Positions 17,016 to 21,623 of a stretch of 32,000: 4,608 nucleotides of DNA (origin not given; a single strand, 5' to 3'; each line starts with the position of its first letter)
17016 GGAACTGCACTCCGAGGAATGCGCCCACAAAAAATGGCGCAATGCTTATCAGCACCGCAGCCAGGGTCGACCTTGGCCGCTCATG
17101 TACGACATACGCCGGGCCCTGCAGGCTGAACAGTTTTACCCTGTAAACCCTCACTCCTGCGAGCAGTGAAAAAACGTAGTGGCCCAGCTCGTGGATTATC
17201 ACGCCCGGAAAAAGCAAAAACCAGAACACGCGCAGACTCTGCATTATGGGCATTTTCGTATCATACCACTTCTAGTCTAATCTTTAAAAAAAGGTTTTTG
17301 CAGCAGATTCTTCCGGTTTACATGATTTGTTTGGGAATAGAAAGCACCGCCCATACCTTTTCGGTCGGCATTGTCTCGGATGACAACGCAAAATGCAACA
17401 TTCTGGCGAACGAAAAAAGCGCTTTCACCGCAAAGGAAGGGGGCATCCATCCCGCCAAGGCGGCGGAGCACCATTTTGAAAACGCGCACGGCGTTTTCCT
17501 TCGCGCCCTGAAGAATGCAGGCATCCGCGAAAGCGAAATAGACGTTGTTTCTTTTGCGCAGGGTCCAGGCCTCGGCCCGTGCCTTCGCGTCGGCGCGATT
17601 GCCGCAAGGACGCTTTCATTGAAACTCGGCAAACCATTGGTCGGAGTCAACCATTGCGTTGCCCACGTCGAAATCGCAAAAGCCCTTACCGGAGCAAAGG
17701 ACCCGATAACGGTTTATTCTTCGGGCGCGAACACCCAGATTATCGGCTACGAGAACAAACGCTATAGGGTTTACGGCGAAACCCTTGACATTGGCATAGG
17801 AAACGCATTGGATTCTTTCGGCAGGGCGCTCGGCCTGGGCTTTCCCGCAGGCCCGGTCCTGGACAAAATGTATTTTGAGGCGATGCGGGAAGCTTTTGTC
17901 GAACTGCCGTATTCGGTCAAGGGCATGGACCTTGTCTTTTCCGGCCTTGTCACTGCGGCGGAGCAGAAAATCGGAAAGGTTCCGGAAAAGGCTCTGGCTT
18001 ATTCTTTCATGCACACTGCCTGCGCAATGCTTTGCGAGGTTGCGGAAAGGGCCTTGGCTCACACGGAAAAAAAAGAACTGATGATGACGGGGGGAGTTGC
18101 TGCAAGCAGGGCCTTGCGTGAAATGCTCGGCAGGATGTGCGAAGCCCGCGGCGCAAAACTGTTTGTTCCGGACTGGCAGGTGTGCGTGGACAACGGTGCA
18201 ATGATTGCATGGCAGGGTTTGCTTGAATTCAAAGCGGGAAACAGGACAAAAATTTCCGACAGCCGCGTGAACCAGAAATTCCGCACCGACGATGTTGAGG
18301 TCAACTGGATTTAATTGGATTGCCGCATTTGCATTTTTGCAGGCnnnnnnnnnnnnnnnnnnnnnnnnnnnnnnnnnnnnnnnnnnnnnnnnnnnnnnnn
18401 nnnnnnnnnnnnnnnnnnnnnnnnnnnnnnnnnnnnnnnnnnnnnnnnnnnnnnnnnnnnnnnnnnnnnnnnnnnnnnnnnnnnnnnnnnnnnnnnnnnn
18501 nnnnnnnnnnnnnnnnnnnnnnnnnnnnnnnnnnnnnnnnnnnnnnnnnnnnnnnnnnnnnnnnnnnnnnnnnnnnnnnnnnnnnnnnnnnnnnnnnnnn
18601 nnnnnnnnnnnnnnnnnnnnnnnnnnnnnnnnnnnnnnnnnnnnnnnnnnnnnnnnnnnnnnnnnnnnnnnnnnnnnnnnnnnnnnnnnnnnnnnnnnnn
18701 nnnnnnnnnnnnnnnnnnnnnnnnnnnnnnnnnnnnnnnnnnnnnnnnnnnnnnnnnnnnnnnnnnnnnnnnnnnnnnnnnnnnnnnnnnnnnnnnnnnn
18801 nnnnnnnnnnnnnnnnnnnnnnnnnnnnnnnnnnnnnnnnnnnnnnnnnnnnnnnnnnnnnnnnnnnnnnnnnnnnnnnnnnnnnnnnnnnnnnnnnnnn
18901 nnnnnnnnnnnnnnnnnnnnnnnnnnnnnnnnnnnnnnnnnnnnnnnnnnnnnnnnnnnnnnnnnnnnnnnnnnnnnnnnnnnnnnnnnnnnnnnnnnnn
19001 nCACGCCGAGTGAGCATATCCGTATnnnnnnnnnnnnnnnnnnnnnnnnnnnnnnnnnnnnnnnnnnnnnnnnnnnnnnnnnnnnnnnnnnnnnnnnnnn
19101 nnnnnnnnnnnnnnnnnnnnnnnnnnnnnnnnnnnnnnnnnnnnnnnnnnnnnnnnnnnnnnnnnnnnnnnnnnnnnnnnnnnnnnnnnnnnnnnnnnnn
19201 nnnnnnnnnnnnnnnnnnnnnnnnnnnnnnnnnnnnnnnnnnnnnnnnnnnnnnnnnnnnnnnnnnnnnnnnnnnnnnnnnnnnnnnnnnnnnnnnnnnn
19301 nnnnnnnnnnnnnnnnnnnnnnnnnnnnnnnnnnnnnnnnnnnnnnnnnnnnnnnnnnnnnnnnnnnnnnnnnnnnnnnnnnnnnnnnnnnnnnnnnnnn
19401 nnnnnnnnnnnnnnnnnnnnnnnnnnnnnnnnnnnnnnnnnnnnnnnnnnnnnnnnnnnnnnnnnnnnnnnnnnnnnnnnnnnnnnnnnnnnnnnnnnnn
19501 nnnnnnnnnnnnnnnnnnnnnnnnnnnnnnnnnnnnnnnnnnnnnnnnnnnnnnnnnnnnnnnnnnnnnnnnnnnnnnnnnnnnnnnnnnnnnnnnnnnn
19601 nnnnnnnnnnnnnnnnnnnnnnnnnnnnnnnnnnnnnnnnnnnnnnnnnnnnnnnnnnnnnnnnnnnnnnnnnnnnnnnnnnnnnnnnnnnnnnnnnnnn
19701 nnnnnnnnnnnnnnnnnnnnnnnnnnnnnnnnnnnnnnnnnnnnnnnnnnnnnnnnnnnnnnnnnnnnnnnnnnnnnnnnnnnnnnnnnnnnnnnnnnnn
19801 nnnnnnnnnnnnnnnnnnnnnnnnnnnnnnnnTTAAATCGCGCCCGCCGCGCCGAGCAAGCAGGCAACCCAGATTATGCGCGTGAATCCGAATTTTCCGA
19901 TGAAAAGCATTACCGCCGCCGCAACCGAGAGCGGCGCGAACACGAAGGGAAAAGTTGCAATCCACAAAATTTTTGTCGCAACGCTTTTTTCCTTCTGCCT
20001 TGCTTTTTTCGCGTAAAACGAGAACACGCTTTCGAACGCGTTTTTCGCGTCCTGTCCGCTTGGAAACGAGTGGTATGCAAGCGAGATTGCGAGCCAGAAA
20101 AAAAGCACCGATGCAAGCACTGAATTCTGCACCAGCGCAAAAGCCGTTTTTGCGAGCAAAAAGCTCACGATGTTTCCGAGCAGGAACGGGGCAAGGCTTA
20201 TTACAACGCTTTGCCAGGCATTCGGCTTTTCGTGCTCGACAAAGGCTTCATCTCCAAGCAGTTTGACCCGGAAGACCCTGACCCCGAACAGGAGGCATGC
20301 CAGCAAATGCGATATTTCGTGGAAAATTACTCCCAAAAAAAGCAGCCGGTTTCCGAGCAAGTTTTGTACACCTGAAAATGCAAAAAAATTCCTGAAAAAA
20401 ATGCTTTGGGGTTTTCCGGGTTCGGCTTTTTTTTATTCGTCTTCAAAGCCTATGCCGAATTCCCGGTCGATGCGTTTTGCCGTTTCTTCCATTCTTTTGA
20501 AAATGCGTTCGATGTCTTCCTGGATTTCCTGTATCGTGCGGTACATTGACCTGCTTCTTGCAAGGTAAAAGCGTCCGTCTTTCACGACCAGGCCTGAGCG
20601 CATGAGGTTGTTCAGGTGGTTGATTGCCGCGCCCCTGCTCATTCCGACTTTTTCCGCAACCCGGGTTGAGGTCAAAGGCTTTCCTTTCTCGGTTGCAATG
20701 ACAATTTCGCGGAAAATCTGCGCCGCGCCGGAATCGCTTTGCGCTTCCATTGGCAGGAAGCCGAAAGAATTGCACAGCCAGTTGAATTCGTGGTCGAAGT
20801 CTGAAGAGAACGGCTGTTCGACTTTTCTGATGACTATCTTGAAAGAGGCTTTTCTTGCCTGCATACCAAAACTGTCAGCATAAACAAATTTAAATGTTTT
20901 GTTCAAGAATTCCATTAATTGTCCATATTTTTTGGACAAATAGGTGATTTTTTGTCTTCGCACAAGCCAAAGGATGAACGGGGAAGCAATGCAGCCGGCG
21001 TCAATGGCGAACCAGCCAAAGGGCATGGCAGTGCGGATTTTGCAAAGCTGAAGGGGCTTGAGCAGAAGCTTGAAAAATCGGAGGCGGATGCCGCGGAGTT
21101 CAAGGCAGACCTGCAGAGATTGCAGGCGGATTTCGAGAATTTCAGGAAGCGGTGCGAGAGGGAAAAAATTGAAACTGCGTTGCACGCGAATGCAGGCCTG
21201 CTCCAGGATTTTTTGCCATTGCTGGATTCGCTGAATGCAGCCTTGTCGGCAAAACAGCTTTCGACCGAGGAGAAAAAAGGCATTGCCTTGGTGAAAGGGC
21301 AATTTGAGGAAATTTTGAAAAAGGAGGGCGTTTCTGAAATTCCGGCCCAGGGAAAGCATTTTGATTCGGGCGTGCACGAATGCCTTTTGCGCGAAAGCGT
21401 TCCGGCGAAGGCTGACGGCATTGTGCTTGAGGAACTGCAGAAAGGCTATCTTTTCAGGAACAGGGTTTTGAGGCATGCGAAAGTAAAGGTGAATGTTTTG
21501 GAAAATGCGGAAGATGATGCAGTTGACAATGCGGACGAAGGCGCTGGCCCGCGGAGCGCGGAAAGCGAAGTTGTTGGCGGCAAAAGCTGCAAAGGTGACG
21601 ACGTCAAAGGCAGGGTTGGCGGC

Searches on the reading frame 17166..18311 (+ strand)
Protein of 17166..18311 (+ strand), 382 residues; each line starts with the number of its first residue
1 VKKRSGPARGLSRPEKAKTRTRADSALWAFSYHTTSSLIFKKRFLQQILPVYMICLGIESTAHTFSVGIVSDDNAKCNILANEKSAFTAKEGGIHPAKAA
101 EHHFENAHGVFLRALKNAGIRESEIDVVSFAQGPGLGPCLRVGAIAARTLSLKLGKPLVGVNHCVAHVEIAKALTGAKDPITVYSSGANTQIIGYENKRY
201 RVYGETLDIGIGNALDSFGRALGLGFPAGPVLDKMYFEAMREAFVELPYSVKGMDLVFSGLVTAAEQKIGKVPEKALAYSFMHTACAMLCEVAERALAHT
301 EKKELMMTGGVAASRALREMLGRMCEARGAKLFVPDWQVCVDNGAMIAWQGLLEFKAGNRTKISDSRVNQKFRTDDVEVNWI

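Call 58: search_protein_families(library=pfam, proteins=[window:17166-18311:+], max_evalue=0.01)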
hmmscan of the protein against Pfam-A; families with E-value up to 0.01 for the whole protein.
window:17166-18311:+ (382 aa): 2 families
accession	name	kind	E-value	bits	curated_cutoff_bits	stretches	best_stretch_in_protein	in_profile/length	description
PF00814.31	TsaD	-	2e-76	257.6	24.8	1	83-349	9-264/264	tRNA N6-adenosine threonylcarbamoyltransferase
PF22521.2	HypF_C_2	-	1.3e-07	32.1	27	1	247-344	136-235/241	Carbamoyltransferase, Kae1-like Domain, second subdomain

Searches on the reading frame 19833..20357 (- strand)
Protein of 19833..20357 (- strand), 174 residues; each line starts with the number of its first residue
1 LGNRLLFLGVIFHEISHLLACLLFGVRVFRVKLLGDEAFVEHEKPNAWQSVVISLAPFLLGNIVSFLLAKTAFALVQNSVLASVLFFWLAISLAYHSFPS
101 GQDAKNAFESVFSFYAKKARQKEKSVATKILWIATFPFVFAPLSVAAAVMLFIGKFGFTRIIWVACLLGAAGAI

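Call 58: search_protein_families(library=pfam, proteins=[window:19833-20357:-], max_evalue=0.01)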
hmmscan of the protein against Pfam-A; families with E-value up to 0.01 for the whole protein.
window:19833-20357:- (174 aa): 3 families
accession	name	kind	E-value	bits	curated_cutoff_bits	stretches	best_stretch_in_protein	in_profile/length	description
PF11667.14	DUF3267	-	9.8e-06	26.3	27.1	1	7-94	2-88/108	Putative zincin peptidase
PF13398.12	Peptidase_M50B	-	7.4e-05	23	26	1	8-95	23-111/201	Peptidase M50B-like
PF02163.28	Peptidase_M50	-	0.0057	16.4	27.2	0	6-109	6-106/221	Peptidase family M50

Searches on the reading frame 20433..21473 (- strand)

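Call 58: search_protein_families(library=pfam, proteins=[window:20433-21473:-], max_evalue=0.01)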
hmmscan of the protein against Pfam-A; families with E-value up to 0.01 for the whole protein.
window:20433-21473:- (346 aa): 7 families
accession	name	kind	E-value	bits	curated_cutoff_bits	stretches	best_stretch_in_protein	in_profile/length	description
PF09339.16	HTH_IclR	-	1.7e-05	24.9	22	1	262-300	14-52/52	IclR helix-turn-helix domain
PF13412.12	HTH_24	-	0.00013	21.8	21.9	1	267-296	18-47/48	Winged helix-turn-helix DNA-binding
PF01022.26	HTH_5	-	0.0011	19.3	22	1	265-296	14-45/47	Bacterial regulatory protein, arsR family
PF12840.13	HTH_20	-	0.0019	18.6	27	1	253-297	9-49/51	Helix-turn-helix domain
PF12802.13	MarR_2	-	0.0028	18.2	27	1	259-298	14-52/61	MarR family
PF24033.1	DUF7342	-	0.0032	17.9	31.6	1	259-323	10-79/150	Family of unknown function (DUF7342)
PF04157.22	EAP30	-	0.0043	17.2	26.8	1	242-299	161-218/219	EAP30/Vps36 family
